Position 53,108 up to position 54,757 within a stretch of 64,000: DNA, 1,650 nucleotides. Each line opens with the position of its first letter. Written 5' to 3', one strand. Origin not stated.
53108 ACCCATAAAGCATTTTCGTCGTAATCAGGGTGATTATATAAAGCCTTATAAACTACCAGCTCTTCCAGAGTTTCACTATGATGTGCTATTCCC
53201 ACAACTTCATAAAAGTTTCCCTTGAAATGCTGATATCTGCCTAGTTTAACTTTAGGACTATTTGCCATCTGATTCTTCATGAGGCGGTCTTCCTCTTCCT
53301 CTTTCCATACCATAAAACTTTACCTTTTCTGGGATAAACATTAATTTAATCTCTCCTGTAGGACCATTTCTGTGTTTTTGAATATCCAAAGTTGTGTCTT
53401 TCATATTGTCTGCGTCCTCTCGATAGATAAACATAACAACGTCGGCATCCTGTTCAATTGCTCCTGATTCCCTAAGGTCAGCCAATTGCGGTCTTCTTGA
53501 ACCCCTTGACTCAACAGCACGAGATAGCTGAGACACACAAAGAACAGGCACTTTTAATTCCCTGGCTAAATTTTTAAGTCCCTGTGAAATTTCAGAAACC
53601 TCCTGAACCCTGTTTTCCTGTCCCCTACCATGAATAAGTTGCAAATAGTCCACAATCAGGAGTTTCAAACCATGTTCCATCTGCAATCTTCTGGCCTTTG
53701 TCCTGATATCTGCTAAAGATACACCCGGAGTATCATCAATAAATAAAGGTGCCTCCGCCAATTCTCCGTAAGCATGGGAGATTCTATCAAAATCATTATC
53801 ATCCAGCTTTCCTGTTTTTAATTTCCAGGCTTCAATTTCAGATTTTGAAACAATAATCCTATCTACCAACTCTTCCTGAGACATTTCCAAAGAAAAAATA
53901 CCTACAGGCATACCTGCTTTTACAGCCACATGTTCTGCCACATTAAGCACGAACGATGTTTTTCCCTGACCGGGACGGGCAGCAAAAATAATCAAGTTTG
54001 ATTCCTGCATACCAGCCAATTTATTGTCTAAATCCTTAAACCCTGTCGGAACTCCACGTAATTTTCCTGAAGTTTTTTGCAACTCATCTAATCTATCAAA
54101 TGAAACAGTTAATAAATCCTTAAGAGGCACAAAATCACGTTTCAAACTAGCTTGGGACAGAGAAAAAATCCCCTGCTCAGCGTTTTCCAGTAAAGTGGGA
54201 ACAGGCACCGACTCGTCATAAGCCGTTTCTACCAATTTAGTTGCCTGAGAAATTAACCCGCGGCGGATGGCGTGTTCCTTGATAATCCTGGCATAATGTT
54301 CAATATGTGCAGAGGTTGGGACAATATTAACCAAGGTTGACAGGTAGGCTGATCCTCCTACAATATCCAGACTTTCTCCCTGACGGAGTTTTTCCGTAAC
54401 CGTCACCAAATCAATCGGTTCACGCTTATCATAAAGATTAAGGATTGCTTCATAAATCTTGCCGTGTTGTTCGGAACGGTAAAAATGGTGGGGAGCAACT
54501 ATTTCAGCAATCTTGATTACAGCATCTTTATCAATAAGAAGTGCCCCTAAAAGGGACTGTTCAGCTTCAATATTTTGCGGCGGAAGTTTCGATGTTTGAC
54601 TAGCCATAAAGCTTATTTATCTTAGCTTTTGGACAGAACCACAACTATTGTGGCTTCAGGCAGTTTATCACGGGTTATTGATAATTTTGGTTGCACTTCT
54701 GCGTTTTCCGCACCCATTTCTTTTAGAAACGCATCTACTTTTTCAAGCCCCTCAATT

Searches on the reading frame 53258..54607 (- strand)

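Call 80: search_protein_families(library=pfam, proteins=[window:53258-54607:-], max_evalue=0.00001)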
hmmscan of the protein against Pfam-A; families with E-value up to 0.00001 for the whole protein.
window:53258-54607:- (449 aa): 4 families
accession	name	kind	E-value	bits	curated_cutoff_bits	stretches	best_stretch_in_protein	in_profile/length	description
PF03796.21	DnaB_C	-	1.6e-101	339.4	27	1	185-431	1-253/255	DnaB-like helicase C terminal domain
PF00772.26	DnaB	-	4.8e-35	120.1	23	1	9-111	2-103/103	DnaB-like helicase N terminal domain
PF13481.12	AAA_25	-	2.3e-15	57.2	27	1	201-362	31-191/195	AAA domain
PF06745.19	ATPase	-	4.5e-06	26.6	26.6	0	186-415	1-208/231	KaiC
